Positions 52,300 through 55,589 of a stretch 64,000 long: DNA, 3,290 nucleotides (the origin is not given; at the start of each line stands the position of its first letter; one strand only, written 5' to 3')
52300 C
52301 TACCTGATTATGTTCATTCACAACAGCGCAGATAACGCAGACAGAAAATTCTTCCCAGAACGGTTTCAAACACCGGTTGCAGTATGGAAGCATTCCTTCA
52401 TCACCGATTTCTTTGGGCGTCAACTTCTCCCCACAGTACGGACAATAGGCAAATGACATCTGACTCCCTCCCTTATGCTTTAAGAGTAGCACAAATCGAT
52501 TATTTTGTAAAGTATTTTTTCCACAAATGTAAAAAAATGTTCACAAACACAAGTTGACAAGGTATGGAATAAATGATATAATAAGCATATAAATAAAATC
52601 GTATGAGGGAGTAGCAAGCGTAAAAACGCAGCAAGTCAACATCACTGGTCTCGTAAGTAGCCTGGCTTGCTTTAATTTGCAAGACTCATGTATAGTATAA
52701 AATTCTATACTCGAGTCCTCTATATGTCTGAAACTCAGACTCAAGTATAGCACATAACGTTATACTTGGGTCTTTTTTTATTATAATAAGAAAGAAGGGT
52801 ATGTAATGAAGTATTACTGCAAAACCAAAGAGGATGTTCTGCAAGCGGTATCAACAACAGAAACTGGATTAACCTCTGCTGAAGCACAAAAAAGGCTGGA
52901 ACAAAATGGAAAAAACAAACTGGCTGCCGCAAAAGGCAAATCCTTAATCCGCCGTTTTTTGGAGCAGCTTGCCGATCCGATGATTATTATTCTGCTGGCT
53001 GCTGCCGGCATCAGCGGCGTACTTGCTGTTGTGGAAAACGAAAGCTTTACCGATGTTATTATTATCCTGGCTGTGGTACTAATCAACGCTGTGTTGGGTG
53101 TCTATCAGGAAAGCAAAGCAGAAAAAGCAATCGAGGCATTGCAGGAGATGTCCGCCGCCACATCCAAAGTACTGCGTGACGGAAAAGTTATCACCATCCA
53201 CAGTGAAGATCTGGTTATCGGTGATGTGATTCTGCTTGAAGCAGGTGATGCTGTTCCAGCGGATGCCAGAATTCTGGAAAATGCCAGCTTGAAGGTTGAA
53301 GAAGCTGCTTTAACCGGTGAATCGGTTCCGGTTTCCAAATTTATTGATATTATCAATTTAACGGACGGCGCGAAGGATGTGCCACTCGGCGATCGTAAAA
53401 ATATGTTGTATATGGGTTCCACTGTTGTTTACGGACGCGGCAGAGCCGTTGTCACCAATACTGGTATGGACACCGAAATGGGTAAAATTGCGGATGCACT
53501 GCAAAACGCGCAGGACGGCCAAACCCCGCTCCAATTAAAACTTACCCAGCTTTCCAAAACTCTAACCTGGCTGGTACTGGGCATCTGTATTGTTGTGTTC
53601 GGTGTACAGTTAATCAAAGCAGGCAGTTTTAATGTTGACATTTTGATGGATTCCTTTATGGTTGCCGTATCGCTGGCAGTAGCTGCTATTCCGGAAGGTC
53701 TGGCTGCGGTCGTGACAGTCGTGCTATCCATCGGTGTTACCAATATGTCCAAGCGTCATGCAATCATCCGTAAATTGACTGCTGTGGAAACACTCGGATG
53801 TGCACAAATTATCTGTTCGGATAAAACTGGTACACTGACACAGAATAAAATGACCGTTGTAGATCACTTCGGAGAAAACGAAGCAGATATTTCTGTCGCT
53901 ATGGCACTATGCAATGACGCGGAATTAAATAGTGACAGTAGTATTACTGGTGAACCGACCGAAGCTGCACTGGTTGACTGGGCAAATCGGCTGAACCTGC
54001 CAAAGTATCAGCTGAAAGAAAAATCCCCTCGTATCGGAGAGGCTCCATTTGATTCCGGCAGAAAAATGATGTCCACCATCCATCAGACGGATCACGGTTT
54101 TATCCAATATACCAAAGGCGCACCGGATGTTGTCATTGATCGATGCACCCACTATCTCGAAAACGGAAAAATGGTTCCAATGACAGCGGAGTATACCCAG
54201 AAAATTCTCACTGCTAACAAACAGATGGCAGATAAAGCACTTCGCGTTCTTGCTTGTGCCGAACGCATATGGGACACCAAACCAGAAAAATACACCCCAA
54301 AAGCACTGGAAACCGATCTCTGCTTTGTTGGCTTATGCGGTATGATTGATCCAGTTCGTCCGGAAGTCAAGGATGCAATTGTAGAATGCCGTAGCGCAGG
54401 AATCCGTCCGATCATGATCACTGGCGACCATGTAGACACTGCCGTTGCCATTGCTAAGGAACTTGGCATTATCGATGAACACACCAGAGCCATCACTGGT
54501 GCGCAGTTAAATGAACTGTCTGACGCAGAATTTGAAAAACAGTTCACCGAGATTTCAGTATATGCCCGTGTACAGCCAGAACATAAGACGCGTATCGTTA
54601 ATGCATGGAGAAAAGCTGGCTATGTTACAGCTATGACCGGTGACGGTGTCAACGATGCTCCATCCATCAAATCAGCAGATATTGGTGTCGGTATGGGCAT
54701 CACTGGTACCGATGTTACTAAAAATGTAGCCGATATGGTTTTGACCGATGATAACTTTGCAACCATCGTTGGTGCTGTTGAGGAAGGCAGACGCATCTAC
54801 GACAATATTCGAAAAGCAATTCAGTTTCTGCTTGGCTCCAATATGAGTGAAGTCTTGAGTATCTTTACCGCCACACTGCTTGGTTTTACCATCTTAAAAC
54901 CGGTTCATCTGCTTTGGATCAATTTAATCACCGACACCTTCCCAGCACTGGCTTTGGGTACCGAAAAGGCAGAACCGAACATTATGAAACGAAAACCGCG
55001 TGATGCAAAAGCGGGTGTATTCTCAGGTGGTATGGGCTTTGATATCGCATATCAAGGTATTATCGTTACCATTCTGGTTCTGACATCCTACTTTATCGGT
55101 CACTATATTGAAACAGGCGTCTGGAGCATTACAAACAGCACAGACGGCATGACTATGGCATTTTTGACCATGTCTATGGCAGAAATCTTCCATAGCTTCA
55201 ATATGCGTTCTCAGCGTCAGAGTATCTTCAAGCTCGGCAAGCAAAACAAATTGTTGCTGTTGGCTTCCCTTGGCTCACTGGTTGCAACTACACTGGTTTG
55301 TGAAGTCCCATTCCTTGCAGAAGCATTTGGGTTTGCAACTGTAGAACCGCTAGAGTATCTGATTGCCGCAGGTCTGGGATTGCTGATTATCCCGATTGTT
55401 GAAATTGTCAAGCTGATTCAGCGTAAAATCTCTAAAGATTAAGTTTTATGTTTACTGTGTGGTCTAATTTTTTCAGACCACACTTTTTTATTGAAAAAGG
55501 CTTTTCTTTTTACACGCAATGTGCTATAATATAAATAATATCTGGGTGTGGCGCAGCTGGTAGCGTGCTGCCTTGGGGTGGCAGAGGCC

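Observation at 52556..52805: Promoter-aptamer-terminator leader upstream of a P-type ATPase: candidate Mn2+ (yybP-ykoY-like) riboswitch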

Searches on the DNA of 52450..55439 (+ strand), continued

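Call 21: search_with_rna_model(model_id=R1, sources=[window, L001, L002, L003, L004, L005, L006, L007, L008, L009, L010, L011, L012, L013, L014, L015, L016, L017, L018, L019, L020, L021, L022, L023, L024, L025, L026, L027, L028, L029, L030, L031, L032, L033, L034, L035, L036, L037, L038, L039, L040, L041, L042, L043, L044, L045, L046, L047, L048, L049, L050, L051, L052, L053, L054, L055, L056, L057, L058, L059, L060, L061, L062, L063, L064, L065, L066, L067, L068, L069, L070, L071, L072, L073, L074, L075, L076, L077, L078, L079, L080], max_evalue=1, make_alignment=true)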
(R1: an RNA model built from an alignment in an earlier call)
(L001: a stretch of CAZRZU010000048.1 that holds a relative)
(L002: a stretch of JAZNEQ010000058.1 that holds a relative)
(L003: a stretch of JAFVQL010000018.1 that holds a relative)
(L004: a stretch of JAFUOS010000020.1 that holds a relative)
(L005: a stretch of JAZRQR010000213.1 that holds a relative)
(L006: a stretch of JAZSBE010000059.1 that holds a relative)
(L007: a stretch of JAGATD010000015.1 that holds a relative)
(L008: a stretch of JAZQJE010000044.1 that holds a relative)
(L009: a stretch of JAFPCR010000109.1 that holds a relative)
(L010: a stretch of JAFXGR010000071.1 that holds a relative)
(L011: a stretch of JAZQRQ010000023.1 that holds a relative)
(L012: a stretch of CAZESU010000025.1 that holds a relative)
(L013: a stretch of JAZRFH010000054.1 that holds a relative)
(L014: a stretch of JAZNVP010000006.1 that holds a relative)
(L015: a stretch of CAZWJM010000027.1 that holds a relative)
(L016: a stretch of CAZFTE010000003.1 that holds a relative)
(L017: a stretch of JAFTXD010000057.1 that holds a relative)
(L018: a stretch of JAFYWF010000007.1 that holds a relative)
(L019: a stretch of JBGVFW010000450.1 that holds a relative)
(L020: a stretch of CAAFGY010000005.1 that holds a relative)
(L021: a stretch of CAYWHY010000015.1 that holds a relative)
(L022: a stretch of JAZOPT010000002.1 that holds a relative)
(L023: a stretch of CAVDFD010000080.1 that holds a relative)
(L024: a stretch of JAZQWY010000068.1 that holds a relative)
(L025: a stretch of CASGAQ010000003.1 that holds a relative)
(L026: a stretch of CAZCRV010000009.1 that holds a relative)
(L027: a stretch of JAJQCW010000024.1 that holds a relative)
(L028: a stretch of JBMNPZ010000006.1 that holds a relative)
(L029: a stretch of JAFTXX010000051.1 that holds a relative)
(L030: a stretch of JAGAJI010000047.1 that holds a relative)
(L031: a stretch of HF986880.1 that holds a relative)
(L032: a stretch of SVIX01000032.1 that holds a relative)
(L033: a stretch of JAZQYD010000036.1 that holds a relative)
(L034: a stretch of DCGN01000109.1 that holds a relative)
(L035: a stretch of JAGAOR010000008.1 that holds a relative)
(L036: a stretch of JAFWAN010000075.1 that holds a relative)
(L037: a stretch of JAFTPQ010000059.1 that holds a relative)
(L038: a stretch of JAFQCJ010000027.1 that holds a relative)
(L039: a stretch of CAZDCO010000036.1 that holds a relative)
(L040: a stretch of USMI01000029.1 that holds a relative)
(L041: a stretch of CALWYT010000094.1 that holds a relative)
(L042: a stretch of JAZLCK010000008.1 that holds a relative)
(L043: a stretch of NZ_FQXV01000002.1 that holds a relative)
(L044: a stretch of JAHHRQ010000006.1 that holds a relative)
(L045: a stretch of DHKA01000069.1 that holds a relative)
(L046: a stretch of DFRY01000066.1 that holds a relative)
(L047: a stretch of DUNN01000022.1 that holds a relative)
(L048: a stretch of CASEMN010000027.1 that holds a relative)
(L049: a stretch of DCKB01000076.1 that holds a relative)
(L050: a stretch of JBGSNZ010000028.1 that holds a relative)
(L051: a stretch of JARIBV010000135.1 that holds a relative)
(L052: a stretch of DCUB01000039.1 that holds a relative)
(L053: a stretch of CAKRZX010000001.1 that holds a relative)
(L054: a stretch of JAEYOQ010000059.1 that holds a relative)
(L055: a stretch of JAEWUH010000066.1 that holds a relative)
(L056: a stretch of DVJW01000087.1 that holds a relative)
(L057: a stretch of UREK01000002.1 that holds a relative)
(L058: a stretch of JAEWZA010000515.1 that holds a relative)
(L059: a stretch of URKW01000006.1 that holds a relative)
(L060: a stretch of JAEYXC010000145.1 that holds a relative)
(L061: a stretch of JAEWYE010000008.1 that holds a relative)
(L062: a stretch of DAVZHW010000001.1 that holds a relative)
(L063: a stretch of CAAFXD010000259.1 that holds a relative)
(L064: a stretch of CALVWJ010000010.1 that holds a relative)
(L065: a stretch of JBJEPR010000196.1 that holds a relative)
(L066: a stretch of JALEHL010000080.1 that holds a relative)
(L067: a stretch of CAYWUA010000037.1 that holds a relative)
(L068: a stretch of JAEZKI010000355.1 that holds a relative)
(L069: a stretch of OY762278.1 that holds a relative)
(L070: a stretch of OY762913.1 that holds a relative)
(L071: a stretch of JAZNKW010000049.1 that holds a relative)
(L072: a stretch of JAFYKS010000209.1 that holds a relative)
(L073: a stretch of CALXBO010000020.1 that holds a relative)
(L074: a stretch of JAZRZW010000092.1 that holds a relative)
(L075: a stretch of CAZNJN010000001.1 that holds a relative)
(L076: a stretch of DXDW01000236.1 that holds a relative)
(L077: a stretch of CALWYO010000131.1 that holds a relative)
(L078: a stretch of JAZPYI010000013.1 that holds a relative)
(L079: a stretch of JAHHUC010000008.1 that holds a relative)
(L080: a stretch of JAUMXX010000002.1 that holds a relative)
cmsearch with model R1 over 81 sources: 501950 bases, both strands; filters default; matches with E-value up to 1: 69.
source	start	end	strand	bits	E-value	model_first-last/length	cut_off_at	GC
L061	1322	1420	+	88.4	3.6e-20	1-96/96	no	0.46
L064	1319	1416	+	88.3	3.8e-20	1-96/96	no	0.42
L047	1337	1434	+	87.6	5.7e-20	1-96/96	no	0.45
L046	1167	1265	+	86.6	1.1e-19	1-96/96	no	0.47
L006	1263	1357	+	86.5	1.1e-19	1-96/96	no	0.49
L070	1318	1415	+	86.2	1.3e-19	1-96/96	no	0.44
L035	1300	1395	+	85.3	2.4e-19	1-96/96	no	0.5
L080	1323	1414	+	84.5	3.8e-19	1-96/96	no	0.45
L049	1325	1421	+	82.9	9.8e-19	1-96/96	no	0.47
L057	1322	1418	+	82.7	1.1e-18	1-96/96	no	0.47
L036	1276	1368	+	82.4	1.3e-18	1-96/96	no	0.48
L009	1313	1409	+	82.2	1.6e-18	1-96/96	no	0.46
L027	1197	1294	+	81.9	1.9e-18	1-96/96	no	0.5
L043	1330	1426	+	81.6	2.1e-18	1-96/96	no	0.52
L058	1311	1406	+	81.2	2.8e-18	1-96/96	no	0.35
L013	1314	1403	+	81.1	2.9e-18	1-96/96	no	0.51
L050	1319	1416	+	80.6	4e-18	1-96/96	no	0.49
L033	1306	1397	+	79.1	1e-17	1-96/96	no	0.54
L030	1267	1364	+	78.6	1.4e-17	1-96/96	no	0.48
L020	1331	1426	+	78.5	1.4e-17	1-96/96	no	0.48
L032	1299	1392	+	78.1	1.8e-17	1-96/96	no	0.52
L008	1301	1391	+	77.5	2.6e-17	1-96/96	no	0.49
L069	1266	1367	+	76.8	4.1e-17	1-96/96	no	0.5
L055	1327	1426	+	76.4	5.4e-17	1-96/96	no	0.48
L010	1215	1325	+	75.9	7e-17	1-96/96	no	0.44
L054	1254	1349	+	75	1.2e-16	1-96/96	no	0.48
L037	1286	1379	+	74.2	2e-16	1-96/96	no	0.48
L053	1327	1424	+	73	4.1e-16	1-96/96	no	0.47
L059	1278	1374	+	72.8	4.8e-16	1-96/96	no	0.53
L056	1309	1407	+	70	2.6e-15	1-96/96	no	0.52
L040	1175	1271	+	69.8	2.9e-15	1-96/96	no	0.54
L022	1293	1388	+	69.6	3.3e-15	1-96/96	no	0.53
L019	1319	1417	+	68.2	7.8e-15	1-96/96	no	0.43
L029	1325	1425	+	67.9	9.3e-15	1-96/96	no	0.4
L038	1332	1436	+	67.8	9.9e-15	1-96/96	no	0.57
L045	1320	1417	+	67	1.6e-14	1-96/96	no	0.6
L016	1335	1437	+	67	1.6e-14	1-96/96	no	0.48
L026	1335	1423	+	66.8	1.8e-14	1-96/96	no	0.44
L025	1339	1437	+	66.4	2.3e-14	1-96/96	no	0.4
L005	1333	1424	+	66.1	2.8e-14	1-96/96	no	0.43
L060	1127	1222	+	66.1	2.8e-14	1-96/96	no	0.5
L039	564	663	+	65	5.5e-14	1-96/96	no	0.49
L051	1330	1428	+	64.4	7.6e-14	1-96/96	no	0.57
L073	1334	1433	+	62.5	2.4e-13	1-96/96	no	0.59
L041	1277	1438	+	62.5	2.5e-13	1-96/96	no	0.6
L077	1223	1313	+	62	3.4e-13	1-96/96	no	0.59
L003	1341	1425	+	60.6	7.7e-13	1-96/96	no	0.36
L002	1351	1436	+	59.4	1.7e-12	1-96/96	no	0.42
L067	1217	1329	+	57.6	4.8e-12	1-96/96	no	0.52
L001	1172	1265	+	49.9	5.2e-10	1-96/96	no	0.47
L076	175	280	+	48.5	1.3e-09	1-96/96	no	0.62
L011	1330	1424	+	45.9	5.9e-09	1-96/96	no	0.41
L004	1296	1392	+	43.9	2e-08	1-96/96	no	0.41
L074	1187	1278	+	42.5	4.8e-08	1-96/96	no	0.53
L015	20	125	+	39.5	3e-07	1-96/96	no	0.5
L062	1356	1451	+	37.9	7.9e-07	1-96/96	no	0.47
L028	1130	1236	+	37.4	1.1e-06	1-96/96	no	0.5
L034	185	290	+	36.6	1.7e-06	1-96/96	no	0.58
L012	1321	1428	+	35.9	2.7e-06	1-96/96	no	0.44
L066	1304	1422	+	35.7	3e-06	1-96/96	no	0.45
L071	1293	1409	+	34.3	7.1e-06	1-96/96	no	0.43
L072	1293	1410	+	33.3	1.3e-05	1-96/96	no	0.43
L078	1326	1429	+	33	1.5e-05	1-96/96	no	0.52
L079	1281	1380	+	32.7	1.8e-05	1-96/96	no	0.43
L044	1287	1395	+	31.8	3.3e-05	1-96/96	no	0.38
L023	1338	1445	+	28.1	0.00031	1-96/96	no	0.49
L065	1334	1436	+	23.8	0.0042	1-96/96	no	0.52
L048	1336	1415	+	21.2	0.021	1-96/96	no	0.52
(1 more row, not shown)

Alignment A2: 69 matches aligned to the model, 242 columns, each read 5' to 3' on its own strand. Consensus structure (alignment columns), stored with it:
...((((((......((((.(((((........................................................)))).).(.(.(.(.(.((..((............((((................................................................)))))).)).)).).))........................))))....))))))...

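Call 39: search_with_rna_model(model_id=R1, source=L081, start=3200, end=3750, max_evalue=10, filters=off, show_alignments=2)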
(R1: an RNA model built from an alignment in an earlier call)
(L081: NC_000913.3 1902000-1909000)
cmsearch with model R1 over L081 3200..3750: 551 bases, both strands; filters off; matches with E-value up to 10: 7.
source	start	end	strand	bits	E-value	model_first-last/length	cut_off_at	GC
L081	3463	3551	+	28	3.5e-07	1-96/96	no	0.47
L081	3253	3344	-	7.6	0.09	1-96/96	no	0.29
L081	3258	3317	+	5.2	0.38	1-96/96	no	0.25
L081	3377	3471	-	4.4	0.63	1-96/96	no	0.29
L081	3591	3632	+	2.9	1.5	1-96/96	no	0.45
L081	3638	3679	+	1.7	3.2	1-96/96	no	0.52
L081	3591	3632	-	-0.1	9.4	1-96/96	no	0.45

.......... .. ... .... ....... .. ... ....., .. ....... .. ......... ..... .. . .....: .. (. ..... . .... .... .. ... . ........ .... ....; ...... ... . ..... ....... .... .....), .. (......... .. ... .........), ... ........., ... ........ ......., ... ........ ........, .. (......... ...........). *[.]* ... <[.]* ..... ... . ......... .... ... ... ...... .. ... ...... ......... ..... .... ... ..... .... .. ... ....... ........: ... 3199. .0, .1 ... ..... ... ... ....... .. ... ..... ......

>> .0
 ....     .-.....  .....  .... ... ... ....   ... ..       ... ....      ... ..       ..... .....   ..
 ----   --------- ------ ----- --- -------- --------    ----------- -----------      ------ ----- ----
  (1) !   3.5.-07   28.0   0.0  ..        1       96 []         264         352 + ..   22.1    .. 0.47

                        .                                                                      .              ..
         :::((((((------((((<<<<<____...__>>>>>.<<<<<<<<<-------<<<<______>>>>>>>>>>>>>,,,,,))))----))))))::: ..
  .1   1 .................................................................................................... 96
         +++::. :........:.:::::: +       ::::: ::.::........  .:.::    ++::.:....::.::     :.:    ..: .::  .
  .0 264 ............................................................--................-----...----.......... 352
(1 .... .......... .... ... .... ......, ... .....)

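Call 46: search_rna_families(source=window, start=52592, end=52700, threshold=evalue, max_evalue=10, show_alignments=3)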
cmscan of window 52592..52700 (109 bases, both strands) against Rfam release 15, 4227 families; matches with E-value up to 10: 1.
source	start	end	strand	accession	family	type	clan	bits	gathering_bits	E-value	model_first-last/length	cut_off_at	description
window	52610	52679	+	RF01764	azaaromatic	Cis-reg; riboswitch;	-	13.3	45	8.8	1-101/101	no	azaaromatic riboswitch aptamer (yjdF RNA)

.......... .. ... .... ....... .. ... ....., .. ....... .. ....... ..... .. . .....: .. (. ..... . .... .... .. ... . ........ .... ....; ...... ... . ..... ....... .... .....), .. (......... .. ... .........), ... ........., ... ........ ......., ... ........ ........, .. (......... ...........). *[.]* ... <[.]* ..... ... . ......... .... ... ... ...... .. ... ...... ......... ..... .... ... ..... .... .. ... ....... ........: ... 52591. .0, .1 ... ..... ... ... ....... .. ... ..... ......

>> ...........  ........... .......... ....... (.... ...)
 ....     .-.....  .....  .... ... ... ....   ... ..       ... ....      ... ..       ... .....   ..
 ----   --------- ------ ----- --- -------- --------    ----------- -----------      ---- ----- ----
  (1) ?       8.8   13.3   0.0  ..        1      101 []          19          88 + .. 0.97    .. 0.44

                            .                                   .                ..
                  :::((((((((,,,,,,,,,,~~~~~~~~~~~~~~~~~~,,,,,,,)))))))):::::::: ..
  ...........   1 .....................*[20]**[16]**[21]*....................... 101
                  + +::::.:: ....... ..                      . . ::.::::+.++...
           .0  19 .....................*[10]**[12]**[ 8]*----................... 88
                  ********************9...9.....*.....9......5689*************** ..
